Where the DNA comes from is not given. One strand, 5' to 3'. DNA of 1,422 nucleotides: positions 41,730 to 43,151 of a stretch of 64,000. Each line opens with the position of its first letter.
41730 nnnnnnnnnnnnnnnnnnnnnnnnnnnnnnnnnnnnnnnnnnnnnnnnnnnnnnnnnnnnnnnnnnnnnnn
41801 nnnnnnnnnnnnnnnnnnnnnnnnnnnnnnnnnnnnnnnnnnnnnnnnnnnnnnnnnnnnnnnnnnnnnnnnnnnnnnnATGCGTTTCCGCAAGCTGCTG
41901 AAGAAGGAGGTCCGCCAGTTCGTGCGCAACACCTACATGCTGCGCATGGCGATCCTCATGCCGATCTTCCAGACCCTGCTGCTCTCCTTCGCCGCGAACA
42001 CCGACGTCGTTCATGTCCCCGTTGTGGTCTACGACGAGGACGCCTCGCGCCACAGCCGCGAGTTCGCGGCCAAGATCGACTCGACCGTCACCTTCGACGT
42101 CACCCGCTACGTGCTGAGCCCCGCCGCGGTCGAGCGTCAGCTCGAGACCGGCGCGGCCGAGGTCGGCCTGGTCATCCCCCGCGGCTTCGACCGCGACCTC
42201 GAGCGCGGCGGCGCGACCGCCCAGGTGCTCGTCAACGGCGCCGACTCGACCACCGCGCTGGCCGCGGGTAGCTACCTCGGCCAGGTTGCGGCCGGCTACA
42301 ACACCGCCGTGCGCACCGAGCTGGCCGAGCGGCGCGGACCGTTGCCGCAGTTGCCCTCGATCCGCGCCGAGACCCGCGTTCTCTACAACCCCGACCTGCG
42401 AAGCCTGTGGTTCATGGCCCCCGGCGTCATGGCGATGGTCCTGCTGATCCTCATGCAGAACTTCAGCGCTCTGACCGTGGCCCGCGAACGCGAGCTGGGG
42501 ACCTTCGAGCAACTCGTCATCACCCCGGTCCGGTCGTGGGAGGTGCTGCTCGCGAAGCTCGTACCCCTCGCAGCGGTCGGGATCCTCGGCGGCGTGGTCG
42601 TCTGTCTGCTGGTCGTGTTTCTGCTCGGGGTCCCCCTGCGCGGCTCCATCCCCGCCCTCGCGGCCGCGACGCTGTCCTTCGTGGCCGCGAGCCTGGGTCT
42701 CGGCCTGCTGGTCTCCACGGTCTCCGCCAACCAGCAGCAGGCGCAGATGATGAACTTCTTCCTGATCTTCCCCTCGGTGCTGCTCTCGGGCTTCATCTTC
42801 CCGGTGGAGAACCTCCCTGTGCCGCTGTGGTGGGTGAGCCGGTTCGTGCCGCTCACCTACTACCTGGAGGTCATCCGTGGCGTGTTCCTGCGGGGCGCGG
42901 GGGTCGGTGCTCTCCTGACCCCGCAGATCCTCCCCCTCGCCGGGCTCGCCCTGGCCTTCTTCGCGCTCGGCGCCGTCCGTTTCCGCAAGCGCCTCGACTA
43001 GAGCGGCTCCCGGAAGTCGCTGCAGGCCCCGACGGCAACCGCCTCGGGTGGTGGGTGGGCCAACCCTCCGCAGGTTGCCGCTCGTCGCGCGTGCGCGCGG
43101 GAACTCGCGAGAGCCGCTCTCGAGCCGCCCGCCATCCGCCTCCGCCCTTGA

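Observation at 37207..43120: Two inverted copies of a ~55-bp REP-like palindromic element bracket a 5.8-kb transporter module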

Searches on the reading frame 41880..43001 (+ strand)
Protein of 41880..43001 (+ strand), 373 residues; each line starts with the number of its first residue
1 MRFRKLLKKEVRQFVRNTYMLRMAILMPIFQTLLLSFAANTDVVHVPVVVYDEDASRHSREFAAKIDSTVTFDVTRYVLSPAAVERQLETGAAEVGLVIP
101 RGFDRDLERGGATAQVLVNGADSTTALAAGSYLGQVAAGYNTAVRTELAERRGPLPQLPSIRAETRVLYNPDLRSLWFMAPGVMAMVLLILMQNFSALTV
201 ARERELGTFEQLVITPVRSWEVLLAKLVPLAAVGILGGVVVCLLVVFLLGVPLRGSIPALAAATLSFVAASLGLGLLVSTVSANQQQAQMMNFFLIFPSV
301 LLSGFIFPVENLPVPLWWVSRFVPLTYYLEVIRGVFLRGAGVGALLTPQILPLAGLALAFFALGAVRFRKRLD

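Call 11: search_protein_families(library=pfam, proteins=[window:41880-43001:+])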
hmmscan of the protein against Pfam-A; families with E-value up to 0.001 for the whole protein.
window:41880-43001:+ (373 aa): 4 families
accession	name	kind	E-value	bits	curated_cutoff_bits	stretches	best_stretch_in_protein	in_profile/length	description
PF12698.13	ABC2_membrane_3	-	4.1e-45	154.8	31.6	1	23-365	6-346/347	ABC-2 family transporter protein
PF01061.29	ABC2_membrane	-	8.5e-30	104.3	26.9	1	176-336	51-210/211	ABC-2 type transporter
PF12679.13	ABC2_membrane_2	-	1.9e-18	67.1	27.2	1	6-371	3-281/283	ABC-2 family transporter protein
PF12730.13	ABC2_membrane_4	-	0.00024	21.6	27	1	183-283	55-153/179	ABC-2 family transporter protein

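Call 12: find_encoding_contigs(protein=window:41880-43001:+, flank=10000, max_places=10)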
Protein window:41880-43001:+ (373 aa): 1 contig read that carries it; 1 place shown.
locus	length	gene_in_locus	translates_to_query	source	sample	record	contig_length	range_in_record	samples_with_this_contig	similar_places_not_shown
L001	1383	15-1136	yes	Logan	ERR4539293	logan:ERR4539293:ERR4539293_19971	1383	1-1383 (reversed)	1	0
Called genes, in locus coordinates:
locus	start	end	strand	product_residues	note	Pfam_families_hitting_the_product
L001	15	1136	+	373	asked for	PF12679:ABC2_membrane_2, PF12698:ABC2_membrane_3, PF01061:ABC2_membrane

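Call 19: find_homologous_proteins(query=window:41880-42998:+, max_evalue=1e-30)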
Query window:41880-42998:+ (373 aa): 1402 proteins with E <= 1e-30 among 8000 candidates; the best 120 are listed.
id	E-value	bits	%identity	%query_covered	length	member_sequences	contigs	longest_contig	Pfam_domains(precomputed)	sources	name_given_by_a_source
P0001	6.9e-233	790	100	100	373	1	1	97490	PF12679.14,PF01061.30,PF12698.14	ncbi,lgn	-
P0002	7.3e-183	626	78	100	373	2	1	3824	PF12679.14,PF01061.30,PF12698.14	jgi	jgi:ABC-2 type transport system permease protein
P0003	2.5e-176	604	76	100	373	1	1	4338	PF12679.14,PF01061.30,PF12698.14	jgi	jgi:ABC-2 type transport system permease protein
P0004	4.5e-175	600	74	100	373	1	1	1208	PF12679.14,PF01061.30,PF12698.14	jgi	jgi:ABC-2 type transport system permease protein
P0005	1.0e-136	474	60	100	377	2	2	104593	PF12679.14,PF01061.30,PF12698.14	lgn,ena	-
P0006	3.3e-136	472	59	100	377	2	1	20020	PF12679.14,PF01061.30,PF12698.14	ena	-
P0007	1.1e-127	444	58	100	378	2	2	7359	PF12679.14,PF01061.30,PF12698.14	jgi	jgi:ABC-2 type transport system permease protein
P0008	8.5e-127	441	56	100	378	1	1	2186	PF12679.14,PF01061.30,PF12698.14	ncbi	-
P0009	3.4e-126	439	58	100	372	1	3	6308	PF12679.14,PF01061.30,PF12698.14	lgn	-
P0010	1.2e-124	434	61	100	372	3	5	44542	PF12679.14,PF01061.30,PF12698.14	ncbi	-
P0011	3.6e-124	433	59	100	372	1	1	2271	PF12679.14,PF01061.30,PF12698.14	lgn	-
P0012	4.4e-123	429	59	100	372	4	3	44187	PF12679.14,PF01061.30,PF12730.14,PF12698.14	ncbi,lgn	-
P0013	2.1e-121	424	57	100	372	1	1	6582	PF12679.14,PF01061.30,PF12730.14,PF12698.14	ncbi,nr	ncbi:MAG: ABC transporter permease [Armatimonadetes bacterium]|nr:ABC transporter permease [Armatimo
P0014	5.6e-121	422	55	100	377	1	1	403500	PF12679.14,PF01061.30,PF12698.14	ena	-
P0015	6.1e-121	422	55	100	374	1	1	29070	PF12679.14,PF01061.30,PF12698.14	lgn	-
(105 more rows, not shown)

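Call 20: find_encoding_contigs(protein=P0002, flank=10000)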
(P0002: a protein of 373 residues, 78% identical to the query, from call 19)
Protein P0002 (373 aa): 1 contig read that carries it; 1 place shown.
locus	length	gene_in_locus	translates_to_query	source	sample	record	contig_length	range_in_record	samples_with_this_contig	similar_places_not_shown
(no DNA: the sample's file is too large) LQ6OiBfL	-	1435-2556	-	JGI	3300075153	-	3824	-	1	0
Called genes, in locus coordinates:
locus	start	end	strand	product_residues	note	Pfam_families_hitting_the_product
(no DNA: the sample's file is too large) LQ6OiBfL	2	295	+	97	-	?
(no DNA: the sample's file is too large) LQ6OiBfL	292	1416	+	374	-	PF12679:ABC2_membrane_2, PF12698:ABC2_membrane_3, PF01061:ABC2_membrane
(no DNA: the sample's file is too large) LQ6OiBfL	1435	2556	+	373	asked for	PF12679:ABC2_membrane_2, PF12698:ABC2_membrane_3, PF01061:ABC2_membrane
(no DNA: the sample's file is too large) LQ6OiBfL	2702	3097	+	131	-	PF00072:Response_reg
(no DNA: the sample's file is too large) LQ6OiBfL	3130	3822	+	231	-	?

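Call 21: find_encoding_contigs(protein=P0003, flank=10000)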
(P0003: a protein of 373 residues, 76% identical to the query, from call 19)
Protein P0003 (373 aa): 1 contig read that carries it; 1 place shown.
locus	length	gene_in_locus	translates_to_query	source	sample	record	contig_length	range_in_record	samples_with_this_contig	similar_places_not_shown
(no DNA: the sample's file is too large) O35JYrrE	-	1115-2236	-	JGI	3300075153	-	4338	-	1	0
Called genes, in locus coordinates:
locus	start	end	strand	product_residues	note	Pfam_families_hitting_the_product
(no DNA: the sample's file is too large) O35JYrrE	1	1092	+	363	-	?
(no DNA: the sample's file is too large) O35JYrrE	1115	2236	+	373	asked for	PF12679:ABC2_membrane_2, PF12698:ABC2_membrane_3, PF01061:ABC2_membrane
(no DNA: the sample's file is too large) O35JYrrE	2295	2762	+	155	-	PF01814:Hemerythrin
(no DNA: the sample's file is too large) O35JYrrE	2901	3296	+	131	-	PF00072:Response_reg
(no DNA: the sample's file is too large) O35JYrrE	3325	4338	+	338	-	?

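Call 22: find_encoding_contigs(protein=P0005, flank=10000)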
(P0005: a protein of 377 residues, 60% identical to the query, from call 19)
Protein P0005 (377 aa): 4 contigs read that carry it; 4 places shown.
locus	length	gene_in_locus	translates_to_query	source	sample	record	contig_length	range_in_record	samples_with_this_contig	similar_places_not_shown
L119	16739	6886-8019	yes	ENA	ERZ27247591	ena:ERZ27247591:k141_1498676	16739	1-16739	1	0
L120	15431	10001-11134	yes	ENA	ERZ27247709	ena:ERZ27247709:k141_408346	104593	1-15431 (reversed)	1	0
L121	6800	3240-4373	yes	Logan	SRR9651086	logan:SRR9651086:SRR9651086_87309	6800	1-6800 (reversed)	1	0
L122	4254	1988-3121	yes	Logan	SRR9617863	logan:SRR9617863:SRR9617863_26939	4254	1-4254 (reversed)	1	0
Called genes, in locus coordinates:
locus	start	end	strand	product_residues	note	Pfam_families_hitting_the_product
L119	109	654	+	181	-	PF22381:Staph_reg_Sar_Rot (weak), PF01047:MarR, PF12802:MarR_2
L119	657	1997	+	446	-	PF02321:OEP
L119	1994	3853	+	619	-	PF25919:BSH_CusB (faint), PF00364:Biotin_lipoyl (faint), PF25984:BSH_YknX (faint), PF25881:HH_YBHG (weak), PF25954:Beta-barrel_RND_2 (faint)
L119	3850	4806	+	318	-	PF00005:ABC_tran, PF13304:AAA_21 (faint)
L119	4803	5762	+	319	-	PF00005:ABC_tran, PF13304:AAA_21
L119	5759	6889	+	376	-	PF12679:ABC2_membrane_2, PF12698:ABC2_membrane_3, PF01061:ABC2_membrane, PF12730:ABC2_membrane_4 (weak)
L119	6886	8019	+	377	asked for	PF12679:ABC2_membrane_2, PF12698:ABC2_membrane_3, PF01061:ABC2_membrane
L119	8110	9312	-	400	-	-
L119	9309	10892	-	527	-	-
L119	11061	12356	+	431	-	PF00150:Cellulase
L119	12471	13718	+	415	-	PF07690:MFS_1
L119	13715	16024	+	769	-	-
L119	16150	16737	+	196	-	?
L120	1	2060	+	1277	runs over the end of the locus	-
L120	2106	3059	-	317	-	PF13353:Fer4_12 (weak), PF12838:Fer4_7 (faint), PF13484:Fer4_16 (faint), PF00037:Fer4 (weak), PF13187:Fer4_9 (weak), PF13237:Fer4_10 (weak), PF14697:Fer4_21 (weak), PF04055:Radical_SAM, +1 more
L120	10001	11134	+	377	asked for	PF12679:ABC2_membrane_2, PF12698:ABC2_membrane_3, PF01061:ABC2_membrane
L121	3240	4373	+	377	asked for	PF12679:ABC2_membrane_2, PF12698:ABC2_membrane_3, PF01061:ABC2_membrane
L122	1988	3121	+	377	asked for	PF12679:ABC2_membrane_2, PF12698:ABC2_membrane_3, PF01061:ABC2_membrane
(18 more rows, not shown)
